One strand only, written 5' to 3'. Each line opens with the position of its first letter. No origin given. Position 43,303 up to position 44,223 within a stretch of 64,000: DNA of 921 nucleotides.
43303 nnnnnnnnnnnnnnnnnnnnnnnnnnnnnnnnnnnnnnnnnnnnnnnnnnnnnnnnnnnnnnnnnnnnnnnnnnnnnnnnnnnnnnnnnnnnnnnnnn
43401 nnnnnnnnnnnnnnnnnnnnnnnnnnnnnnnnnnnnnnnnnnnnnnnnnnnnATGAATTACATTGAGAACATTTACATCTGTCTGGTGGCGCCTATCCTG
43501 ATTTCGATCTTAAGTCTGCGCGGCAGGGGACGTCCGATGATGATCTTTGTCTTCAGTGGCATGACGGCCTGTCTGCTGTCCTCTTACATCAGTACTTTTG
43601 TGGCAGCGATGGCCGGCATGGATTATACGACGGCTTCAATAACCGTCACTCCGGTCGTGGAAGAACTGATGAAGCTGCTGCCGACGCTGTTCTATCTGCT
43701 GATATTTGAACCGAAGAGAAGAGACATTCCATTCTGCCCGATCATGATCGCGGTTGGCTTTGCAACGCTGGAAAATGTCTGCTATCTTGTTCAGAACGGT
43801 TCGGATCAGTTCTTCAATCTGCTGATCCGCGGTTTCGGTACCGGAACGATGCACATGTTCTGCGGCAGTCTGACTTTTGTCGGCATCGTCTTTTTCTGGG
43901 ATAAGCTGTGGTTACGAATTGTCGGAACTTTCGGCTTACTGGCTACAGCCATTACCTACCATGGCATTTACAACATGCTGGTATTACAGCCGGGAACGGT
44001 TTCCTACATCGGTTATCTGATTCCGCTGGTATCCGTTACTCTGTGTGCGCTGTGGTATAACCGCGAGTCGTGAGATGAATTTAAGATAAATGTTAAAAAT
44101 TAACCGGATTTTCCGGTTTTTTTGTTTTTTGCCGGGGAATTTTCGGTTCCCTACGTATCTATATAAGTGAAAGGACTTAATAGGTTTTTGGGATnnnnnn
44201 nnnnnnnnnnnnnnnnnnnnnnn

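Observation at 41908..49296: Self-contained ECF sigma / anti-sigma-like / membrane protein / PrsW protease operon wired to a giant surface protein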

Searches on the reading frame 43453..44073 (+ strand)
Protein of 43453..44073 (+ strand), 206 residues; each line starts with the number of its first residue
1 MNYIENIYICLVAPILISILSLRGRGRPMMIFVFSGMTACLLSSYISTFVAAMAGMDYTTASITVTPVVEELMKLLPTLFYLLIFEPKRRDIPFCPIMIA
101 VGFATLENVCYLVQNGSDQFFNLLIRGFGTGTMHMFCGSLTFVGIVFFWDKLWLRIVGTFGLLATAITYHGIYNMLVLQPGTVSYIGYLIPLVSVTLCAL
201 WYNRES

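Call 3: search_protein_families(library=pfam, proteins=[window:43453-44073:+], max_evalue=0.1)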
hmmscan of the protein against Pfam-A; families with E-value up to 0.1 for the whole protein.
window:43453-44073:+ (206 aa): 1 family
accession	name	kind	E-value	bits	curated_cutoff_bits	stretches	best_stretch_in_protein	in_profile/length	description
PF13367.11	PrsW-protease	-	5.6e-15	55.8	23.5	1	32-194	10-194/196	PrsW family intramembrane metalloprotease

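Call 4: search_protein_families(library=ncbifam, proteins=[window:43453-44073:+], max_evalue=0.1)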
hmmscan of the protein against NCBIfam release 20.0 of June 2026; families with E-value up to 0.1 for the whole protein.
window:43453-44073:+ (206 aa): 1 family
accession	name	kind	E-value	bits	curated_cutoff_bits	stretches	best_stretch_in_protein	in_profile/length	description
NF033739.1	intramemb_PrsW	equivalog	4.8e-07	29.7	225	1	52-194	56-197/210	glutamic-type intramembrane protease PrsW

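Call 9: find_encoding_contigs(protein=window:43453-44073:+, flank=10000, max_places=6)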
Protein window:43453-44073:+ (206 aa): 23 contigs read that carry it; 6 places shown.
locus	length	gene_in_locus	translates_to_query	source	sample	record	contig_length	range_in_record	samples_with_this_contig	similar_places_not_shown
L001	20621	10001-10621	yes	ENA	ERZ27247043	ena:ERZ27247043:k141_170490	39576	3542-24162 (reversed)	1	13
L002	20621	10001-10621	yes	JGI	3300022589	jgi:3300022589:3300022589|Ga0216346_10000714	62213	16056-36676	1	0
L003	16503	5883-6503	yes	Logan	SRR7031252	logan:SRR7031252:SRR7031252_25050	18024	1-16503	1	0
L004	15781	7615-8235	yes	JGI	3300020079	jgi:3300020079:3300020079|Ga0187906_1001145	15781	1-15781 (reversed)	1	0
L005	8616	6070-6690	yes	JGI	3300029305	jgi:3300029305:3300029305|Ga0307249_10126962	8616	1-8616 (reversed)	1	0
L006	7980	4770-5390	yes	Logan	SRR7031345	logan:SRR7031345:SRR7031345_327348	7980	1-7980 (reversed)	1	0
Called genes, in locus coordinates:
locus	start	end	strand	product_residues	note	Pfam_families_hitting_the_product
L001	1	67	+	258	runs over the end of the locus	PF01026:TatD_DNase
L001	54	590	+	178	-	PF01751:Toprim (weak), PF13331:DUF4093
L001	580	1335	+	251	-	PF00398:RrnaAD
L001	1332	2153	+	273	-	PF00288:GHMP_kinases_N, PF08544:GHMP_kinases_C (weak)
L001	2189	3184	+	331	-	PF00483:NTP_transferase, PF01128:IspD, PF12804:NTP_transf_3, PF25087:GMPPB_C (weak), PF00132:Hexapep (weak)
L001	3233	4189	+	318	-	PF13793:Pribosyltran_N, PF00156:Pribosyltran, PF14681:UPRTase (weak), PF14572:Pribosyl_synth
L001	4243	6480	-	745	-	PF01757:Acyl_transf_3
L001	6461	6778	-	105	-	-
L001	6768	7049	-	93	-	-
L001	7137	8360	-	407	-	PF00768:Peptidase_S11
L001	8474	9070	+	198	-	PF04542:Sigma70_r2, PF04545:Sigma70_r4 (faint), PF08281:Sigma70_r4_2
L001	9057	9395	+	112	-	-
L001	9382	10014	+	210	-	-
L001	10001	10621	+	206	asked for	PF13367:PrsW-protease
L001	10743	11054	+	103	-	-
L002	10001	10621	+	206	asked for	PF13367:PrsW-protease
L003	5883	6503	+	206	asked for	PF13367:PrsW-protease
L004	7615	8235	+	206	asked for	PF13367:PrsW-protease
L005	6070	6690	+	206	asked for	PF13367:PrsW-protease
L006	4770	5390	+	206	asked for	PF13367:PrsW-protease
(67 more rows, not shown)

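Call 11: find_homologous_proteins(query=window:43453-44073:+, max_evalue=0.001)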
Query window:43453-44073:+ (206 aa): 1126 proteins with E <= 0.001 among 1388 candidates; the best 120 are listed.
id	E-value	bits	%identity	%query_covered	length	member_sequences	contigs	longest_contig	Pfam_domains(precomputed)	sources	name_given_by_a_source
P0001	3.8e-130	450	99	100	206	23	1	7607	PF13367.12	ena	-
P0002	1.5e-109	382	83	100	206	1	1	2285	PF13367.12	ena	-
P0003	9.1e-108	377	89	100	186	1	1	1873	PF13367.12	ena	-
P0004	5.6e-106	371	80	100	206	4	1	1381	PF13367.12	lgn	-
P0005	8.2e-98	344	74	100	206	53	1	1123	PF13367.12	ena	-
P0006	3.0e-97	342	74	100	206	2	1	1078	PF13367.12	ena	-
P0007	1.6e-87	311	72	94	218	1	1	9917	PF13367.12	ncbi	-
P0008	1.6e-87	310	71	96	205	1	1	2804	PF13367.12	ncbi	-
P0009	3.7e-87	309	72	96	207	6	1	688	PF13367.12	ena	-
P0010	7.6e-87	308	68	94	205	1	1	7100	PF13367.12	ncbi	-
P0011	4.3e-86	306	69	97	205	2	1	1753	PF13367.12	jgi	-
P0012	6.8e-86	305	66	100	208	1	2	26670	PF13367.12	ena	-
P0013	2.6e-85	303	67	94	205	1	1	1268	PF13367.12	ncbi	-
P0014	1.4e-83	298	68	96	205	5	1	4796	PF13367.12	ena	-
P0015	5.0e-83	296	68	94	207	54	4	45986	PF13367.12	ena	-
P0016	2.8e-82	293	66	96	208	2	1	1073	PF13367.12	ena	-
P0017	5.8e-81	289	64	100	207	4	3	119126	PF13367.12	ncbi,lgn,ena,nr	ncbi:MAG: PrsW family intramembrane metalloprotease [Erysipelotrichaceae bacterium]|nr:PrsW family i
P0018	9.3e-81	288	66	97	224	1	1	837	PF13367.12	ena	-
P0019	3.6e-80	287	67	96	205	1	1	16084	PF13367.12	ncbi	-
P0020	4.1e-80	286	67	96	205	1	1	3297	PF13367.12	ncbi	-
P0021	7.8e-80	285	66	96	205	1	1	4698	PF13367.12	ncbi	-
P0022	9.5e-80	285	63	100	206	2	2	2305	PF13367.12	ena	-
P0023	9.8e-80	285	66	96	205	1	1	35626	PF13367.12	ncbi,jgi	jgi:RsiW-degrading membrane proteinase PrsW (M82 family)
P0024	2.6e-79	284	66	96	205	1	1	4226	PF13367.12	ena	-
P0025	3.2e-79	283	65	94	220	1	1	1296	PF13367.12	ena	-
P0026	1.8e-78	281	66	96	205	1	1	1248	PF13367.12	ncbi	-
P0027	2.9e-78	280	66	96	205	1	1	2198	PF13367.12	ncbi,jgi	jgi:RsiW-degrading membrane proteinase PrsW (M82 family)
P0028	4.2e-78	280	62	97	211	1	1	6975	PF13367.12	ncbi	-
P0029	9.0e-78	279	60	99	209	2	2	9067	PF13367.12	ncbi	-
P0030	1.6e-77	278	62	94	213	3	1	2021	PF13367.12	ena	-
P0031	7.7e-77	276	62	96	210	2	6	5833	PF13367.12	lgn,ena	-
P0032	1.3e-76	275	64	96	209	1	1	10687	PF13367.12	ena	-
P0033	2.6e-76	274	59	96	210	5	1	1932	PF13367.12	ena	-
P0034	3.4e-76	274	59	98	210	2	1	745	PF13367.12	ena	-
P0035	6.0e-76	273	61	96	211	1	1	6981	PF13367.12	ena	-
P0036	8.4e-76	272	60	100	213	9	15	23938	PF13367.12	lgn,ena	-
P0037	9.5e-76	272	61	96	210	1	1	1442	PF13367.12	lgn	-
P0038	9.5e-76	272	61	96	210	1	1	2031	PF13367.12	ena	-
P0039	1.1e-75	272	63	95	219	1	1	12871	PF13367.12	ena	-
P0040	1.1e-75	272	58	96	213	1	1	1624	PF13367.12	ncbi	-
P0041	1.7e-75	271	61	96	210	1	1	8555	PF13367.12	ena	-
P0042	2.2e-75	271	57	96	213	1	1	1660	PF13367.12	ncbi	-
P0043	2.3e-75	271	61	96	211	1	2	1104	PF13367.12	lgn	-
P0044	2.4e-75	271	58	96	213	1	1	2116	PF13367.12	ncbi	-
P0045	2.5e-75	271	64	96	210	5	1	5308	PF13367.12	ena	-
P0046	2.5e-75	271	61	95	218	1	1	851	PF13367.12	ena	-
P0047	2.7e-75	271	64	94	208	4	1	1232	PF13367.12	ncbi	-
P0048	3.2e-75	270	61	96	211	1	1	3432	PF13367.12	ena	-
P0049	3.3e-75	270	61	93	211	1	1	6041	PF13367.12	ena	-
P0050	4.0e-75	270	60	98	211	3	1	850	PF13367.12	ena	-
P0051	4.1e-75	270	58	100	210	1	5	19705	PF13367.12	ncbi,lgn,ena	-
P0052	4.5e-75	270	58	99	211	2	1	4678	PF13367.12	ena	-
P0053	4.9e-75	270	59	100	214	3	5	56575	PF13367.12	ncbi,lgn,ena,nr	ncbi:MAG: PrsW family intramembrane metalloprotease [Mogibacterium sp.]|nr:PrsW family intramembrane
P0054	5.9e-75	269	56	100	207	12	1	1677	PF13367.12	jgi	jgi:RsiW-degrading membrane proteinase PrsW (M82 family)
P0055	6.0e-75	269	63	95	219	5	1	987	PF13367.12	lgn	-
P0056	6.4e-75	269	56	99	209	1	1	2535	PF13367.12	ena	-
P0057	6.5e-75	269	62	95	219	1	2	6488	PF13367.12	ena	-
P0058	7.0e-75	269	57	100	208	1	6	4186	PF13367.12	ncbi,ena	-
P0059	7.1e-75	269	59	96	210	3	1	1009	PF13367.12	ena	-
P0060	8.3e-75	269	58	100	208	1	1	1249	PF13367.12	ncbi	-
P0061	8.3e-75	269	57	96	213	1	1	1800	PF13367.12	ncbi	-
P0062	8.4e-75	269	60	96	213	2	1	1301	PF13367.12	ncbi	-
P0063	8.9e-75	269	56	100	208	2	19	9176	PF13367.12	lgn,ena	-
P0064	9.5e-75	269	61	93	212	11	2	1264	PF13367.12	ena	-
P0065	9.7e-75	269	59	96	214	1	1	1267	PF13367.12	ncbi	-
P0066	9.7e-75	269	59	93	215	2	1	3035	PF13367.12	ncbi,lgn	-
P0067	1.2e-74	269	61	98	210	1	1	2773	PF13367.12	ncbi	-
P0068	1.4e-74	268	61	94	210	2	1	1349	PF13367.12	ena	-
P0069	1.4e-74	268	59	96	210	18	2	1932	PF13367.12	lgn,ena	-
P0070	1.7e-74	268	60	100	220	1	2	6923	PF13367.12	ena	-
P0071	1.9e-74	268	57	96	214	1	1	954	PF13367.12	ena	-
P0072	2.0e-74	268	60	96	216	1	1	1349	PF13367.12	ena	-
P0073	2.5e-74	267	57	99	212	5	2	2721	PF13367.12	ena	-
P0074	3.0e-74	267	59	100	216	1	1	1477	PF13367.12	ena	-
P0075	3.1e-74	267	61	98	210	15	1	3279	PF13367.12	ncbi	-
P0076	3.4e-74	267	59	96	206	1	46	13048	PF13367.12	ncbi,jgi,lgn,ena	jgi:RsiW-degrading membrane proteinase PrsW (M82 family)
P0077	3.8e-74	267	57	100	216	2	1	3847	PF13367.12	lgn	-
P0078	3.8e-74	267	60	94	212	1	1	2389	PF13367.12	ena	-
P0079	4.3e-74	267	61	93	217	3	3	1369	PF13367.12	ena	-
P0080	4.5e-74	267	61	95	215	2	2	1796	PF13367.12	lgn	-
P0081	5.8e-74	266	58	98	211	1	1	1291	PF13367.12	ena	-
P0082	6.3e-74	266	59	96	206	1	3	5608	PF13367.12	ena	-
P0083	6.9e-74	266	59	95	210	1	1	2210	PF13367.12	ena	-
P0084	6.9e-74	266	55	99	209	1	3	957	PF13367.12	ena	-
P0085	7.0e-74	266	58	99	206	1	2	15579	PF13367.12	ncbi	-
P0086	7.2e-74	266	58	98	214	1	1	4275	PF13367.12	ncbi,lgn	-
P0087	7.5e-74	266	58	96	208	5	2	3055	PF13367.12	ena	-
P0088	7.6e-74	266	57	100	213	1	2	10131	PF13367.12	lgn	-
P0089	8.0e-74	266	57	98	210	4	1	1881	PF13367.12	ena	-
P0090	8.4e-74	266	58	96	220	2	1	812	PF13367.12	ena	-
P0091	8.5e-74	266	61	99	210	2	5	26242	PF13367.12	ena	-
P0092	9.7e-74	266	58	100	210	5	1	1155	PF13367.12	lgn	-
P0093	1.1e-73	265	61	93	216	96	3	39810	PF13367.12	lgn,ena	-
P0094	1.2e-73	265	55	99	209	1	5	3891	PF13367.12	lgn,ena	-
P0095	1.3e-73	265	59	95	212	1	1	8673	PF13367.12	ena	-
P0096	1.4e-73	265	59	95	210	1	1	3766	PF13367.12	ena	-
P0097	1.4e-73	265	59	96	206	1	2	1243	PF13367.12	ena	-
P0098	1.5e-73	265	62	93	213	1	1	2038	PF13367.12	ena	-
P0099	1.5e-73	265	60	94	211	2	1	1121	PF13367.12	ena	-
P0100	1.6e-73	265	60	100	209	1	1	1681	PF13367.12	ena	-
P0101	1.6e-73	265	60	96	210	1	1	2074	PF13367.12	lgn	-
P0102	1.6e-73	265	60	93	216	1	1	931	PF13367.12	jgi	jgi:RsiW-degrading membrane proteinase PrsW (M82 family)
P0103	1.7e-73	265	58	96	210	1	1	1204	PF13367.12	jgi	jgi:RsiW-degrading membrane proteinase PrsW (M82 family)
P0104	1.8e-73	265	59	95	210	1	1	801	PF13367.12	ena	-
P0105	1.9e-73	265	58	96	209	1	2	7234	PF13367.12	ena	-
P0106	1.9e-73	265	58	96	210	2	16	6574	PF13367.12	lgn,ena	-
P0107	2.0e-73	265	60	95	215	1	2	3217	PF13367.12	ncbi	-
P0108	2.5e-73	264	60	96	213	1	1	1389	PF13367.12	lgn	-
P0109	2.6e-73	264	56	100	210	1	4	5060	PF13367.12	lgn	-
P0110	2.7e-73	264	57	100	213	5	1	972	PF13367.12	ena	-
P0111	2.8e-73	264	58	96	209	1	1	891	PF13367.12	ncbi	-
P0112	2.9e-73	264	59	99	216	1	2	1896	PF13367.12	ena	-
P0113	3.1e-73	264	58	96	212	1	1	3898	PF13367.12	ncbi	-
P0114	3.5e-73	264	58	100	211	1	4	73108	PF13367.12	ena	-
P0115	3.7e-73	264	57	98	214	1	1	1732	PF13367.12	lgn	-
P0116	4.0e-73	264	60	93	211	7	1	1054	PF13367.12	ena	-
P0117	4.1e-73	263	62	94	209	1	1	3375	PF13367.12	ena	-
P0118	4.3e-73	263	78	72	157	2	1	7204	PF13367.12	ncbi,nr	ncbi:MAG: PrsW family intramembrane metalloprotease, partial [Erysipelotrichaceae bacterium]|nr:PrsW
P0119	4.8e-73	263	57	100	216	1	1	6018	PF13367.12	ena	-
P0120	5.5e-73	263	59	98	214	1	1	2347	PF13367.12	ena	-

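Call 13: find_related_loci(query=A1, collection=genome_contigs, flank=10000)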
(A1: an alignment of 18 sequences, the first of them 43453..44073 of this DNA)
Query A1 (206 aa) in genome_contigs; peptide patterns used: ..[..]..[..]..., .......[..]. (x = any residue, [..] = any of these).
337 stretches matched a pattern; 321 encode a relative of the query (tblastn E <= 1e-3); the best 80 are kept; 80 distinct loci.
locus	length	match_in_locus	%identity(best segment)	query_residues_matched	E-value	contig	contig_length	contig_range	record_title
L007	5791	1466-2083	100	1-206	4e-137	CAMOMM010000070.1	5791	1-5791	MAG: uncultured Firmicutes bacterium isolate SRR873601_bin.67_metaWRAP_v1.3_MAG genome assembly, contig: NODE_46472_leng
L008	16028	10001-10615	95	1-205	5e-130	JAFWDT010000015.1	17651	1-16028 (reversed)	MAG: Erysipelotrichaceae bacterium isolate RGIG5647 Sheep_Duodenum-3__c891, whole genome shotgun sequence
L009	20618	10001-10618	80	1-206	1e-112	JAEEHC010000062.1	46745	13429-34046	MAG: Erysipelotrichaceae bacterium isolate Tb.RUG.113 k141_8718392_flag=0_multi=19.0005_len=46745, whole genome shotgun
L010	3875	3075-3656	68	1-194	2e-88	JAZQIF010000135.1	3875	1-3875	MAG: Erysipelotrichaceae bacterium isolate T1900044625_TS20190091.MAGScoT_cleanbin_000038 SGB_934_k141_380980, whole gen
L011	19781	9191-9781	66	1-197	2e-87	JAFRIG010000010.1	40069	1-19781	MAG: Erysipelotrichaceae bacterium isolate RGIG2494 Goat_Jejunum-3__c57578, whole genome shotgun sequence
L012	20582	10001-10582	66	1-194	4e-85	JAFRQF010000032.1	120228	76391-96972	MAG: Erysipelotrichaceae bacterium isolate RGIG2701 Goat_Omasum-3__c571446, whole genome shotgun sequence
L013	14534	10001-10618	58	1-206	1e-81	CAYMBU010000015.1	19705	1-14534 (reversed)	MAG TPA_asm: uncultured Eubacterium sp. isolate SRP278969_co1_226 genome assembly, contig: NODE_3276_length_19705_cov_6.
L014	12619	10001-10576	62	1-192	6e-81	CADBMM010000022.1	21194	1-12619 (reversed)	MAG: uncultured Lachnospiraceae bacterium isolate RUG14107 genome assembly, contig: RUG14107_asm_22, whole genome shotgu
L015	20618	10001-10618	64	1-206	4e-81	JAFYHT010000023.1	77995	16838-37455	MAG: Erysipelotrichaceae bacterium isolate RGIG7102 Water_buffalos_Abomasum-1__c256102, whole genome shotgun sequence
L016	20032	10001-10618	59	1-206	4e-81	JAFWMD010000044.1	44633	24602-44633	MAG: Mogibacterium sp. isolate RGIG5865 Sheep_Jejunum-2__c159911, whole genome shotgun sequence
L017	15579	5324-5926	59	1-201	3e-80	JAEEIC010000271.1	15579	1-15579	MAG: Bacillota bacterium isolate Tb.RUG.137 k141_11157420_flag=1_multi=30.6679_len=15579, whole genome shotgun sequence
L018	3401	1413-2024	57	1-204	1e-79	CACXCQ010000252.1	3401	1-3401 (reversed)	MAG: uncultured Clostridiales bacterium isolate RUG11137 genome assembly, contig: RUG11137_asm_252, whole genome shotgun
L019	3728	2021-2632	55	1-205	4e-79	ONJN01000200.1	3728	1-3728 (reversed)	uncultured Clostridiales bacterium isolate RUG361 genome assembly, contig: k87_37396682, whole genome shotgun sequence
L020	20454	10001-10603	57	1-201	1e-78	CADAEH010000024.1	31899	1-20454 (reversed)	MAG: uncultured Clostridiales bacterium isolate RUG13222 genome assembly, contig: RUG13222_asm_24, whole genome shotgun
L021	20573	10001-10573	61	1-191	9e-79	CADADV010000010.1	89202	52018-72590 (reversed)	MAG: uncultured Clostridiales bacterium isolate RUG13204 genome assembly, contig: RUG13204_asm_10, whole genome shotgun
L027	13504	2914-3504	59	1-197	1e-77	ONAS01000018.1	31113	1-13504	uncultured Clostridiales bacterium isolate RUG135 genome assembly, contig: scaffold_371, whole genome shotgun sequence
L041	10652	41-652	57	1-205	1e-75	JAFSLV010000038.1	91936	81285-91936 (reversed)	MAG: Lachnospiraceae bacterium isolate RGIG3260 Goat_Reticulum-3__c472376, whole genome shotgun sequence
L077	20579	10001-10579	53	1-194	3e-68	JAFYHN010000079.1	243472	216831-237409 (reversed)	MAG: Eubacterium sp. isolate RGIG7096 Water_buffalos_Abomasum-1__c507354, whole genome shotgun sequence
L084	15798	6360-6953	52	1-200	1e-67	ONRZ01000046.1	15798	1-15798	uncultured Lachnospiraceae bacterium isolate RUG584 genome assembly, contig: scaffold_7096, whole genome shotgun sequenc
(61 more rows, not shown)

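Call 46: search_protein_families(library=pfam, proteins=[L020:11098-17412:+, L027:4101-9329:+, L041:1210-5058:+, L084:7458-11480:+, L077:11121-13805:+, L021:11668-15945:+, L013:11021-14350:-], max_evalue=0.001)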
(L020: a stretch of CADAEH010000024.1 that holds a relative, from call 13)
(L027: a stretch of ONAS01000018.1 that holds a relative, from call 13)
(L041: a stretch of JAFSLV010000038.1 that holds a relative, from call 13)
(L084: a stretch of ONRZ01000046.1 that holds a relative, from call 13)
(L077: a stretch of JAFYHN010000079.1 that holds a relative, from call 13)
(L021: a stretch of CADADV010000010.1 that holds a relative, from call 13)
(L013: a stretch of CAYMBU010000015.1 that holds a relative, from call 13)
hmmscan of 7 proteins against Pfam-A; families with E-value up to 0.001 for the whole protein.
L020:11098-17412:+ (2104 aa): 3 families
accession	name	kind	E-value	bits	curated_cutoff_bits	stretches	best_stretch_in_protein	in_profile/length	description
PF09479.16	Flg_new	-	4.7e-29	100.7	27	3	1901-1975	1-65/65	Listeria-Bacteroides repeat domain (List_Bact_rpt)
PF14262.12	Cthe_2159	-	2e-14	53.9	25.8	2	416-543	132-241/262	Carbohydrate-binding domain-containing protein Cthe_2159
PF18998.6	Flg_new_2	-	6e-09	36.2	23.6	0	1102-1133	21-52/73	Divergent InlB B-repeat domain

L027:4101-9329:+ (1742 aa): 3 families
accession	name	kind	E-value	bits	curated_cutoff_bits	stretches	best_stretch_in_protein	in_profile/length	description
PF09479.16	Flg_new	-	1.5e-17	63.9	27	1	1532-1597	1-65/65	Listeria-Bacteroides repeat domain (List_Bact_rpt)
PF00404.24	Dockerin_1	-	6.2e-08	33.2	22.9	1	1675-1727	2-54/57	Dockerin type I domain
PF00754.31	F5_F8_type_C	-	3.2e-06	27.7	28.2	1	1185-1308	2-119/127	F5/8 type C domain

L041:1210-5058:+ (1282 aa): 3 families
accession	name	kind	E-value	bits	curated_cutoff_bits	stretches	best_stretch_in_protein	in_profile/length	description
PF09479.16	Flg_new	-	9.7e-47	157.4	27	4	123-188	1-64/65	Listeria-Bacteroides repeat domain (List_Bact_rpt)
PF18998.6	Flg_new_2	-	7e-45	151.3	23.6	6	745-818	4-72/73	Divergent InlB B-repeat domain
PF07523.18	Big_3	-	8e-10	39.3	21.2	1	1056-1119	5-68/68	Bacterial Ig-like domain (group 3)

L084:7458-11480:+ (1340 aa): 1 family
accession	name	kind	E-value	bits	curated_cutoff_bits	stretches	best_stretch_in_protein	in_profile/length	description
PF07581.17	Glug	-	9.9e-17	60.6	20.5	0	1230-1251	4-27/28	The GLUG motif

L077:11121-13805:+ (894 aa): 2 families
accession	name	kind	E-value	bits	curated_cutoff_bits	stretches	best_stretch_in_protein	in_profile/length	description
PF18889.6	Beta_helix_3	-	2e-19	69.6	27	3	266-288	1-20/20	Beta helix repeat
PF09479.16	Flg_new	-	9.4e-12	45.3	27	1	461-523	3-64/65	Listeria-Bacteroides repeat domain (List_Bact_rpt)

L021:11668-15945:+ (1425 aa): 5 families
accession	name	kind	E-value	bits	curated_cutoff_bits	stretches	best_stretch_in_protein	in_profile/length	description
PF09479.16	Flg_new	-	7.3e-34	116.1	27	3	1154-1218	1-65/65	Listeria-Bacteroides repeat domain (List_Bact_rpt)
PF18889.6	Beta_helix_3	-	4.5e-11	43.1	27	0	314-335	1-19/20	Beta helix repeat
PF02368.24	Big_2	-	3.7e-07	30.4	22.8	1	1339-1421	3-77/79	Bacterial Ig-like domain (group 2)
PF18998.6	Flg_new_2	-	0.00014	22.2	23.6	0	1180-1222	27-72/73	Divergent InlB B-repeat domain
PF00041.27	fn3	-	0.00098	19.7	25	0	1239-1313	8-74/84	Fibronectin type III domain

L013:11021-14350:- (1109 aa): 2 families
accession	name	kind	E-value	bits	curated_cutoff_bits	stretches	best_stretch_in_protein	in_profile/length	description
PF02368.24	Big_2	-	1e-07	32.3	22.8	1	1023-1100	3-72/79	Bacterial Ig-like domain (group 2)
PF19789.6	DUF6273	-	0.00027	21.3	23.5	0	455-562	20-142/172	Domain of unknown function (DUF6273)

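Call 69: predict_structure(alignment_id=A1)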
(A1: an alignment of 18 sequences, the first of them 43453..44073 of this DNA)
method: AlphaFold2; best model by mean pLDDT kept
length: 206 residues; sequences in the alignment: 18
mean_pLDDT: 65.1   pTM: 0.50
mean pLDDT of the five models: 65.1, 47.9, 47.2, 46.8, 43.7
residues with pLDDT >= 90: 0; 70-90: 48; 50-70: 153; < 50: 5
segments of 3 or more residues with pLDDT < 50: none
pLDDT, mean of each block of 10 residues (from residue 1): 62 73 72 71 65 66 60 68 72 65 54 58 60 64 67 59 62 68 74 70 54
secondary structure, 60 per line:
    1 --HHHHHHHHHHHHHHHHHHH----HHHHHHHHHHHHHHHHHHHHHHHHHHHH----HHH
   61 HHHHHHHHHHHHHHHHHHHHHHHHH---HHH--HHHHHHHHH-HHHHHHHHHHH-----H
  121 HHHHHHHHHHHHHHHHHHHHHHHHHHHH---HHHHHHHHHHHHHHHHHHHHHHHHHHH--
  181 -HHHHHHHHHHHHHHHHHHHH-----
elements in order: H3-21 H26-53 H58-85 H94-102 H104-114 H120-148 H152-178 H182-201
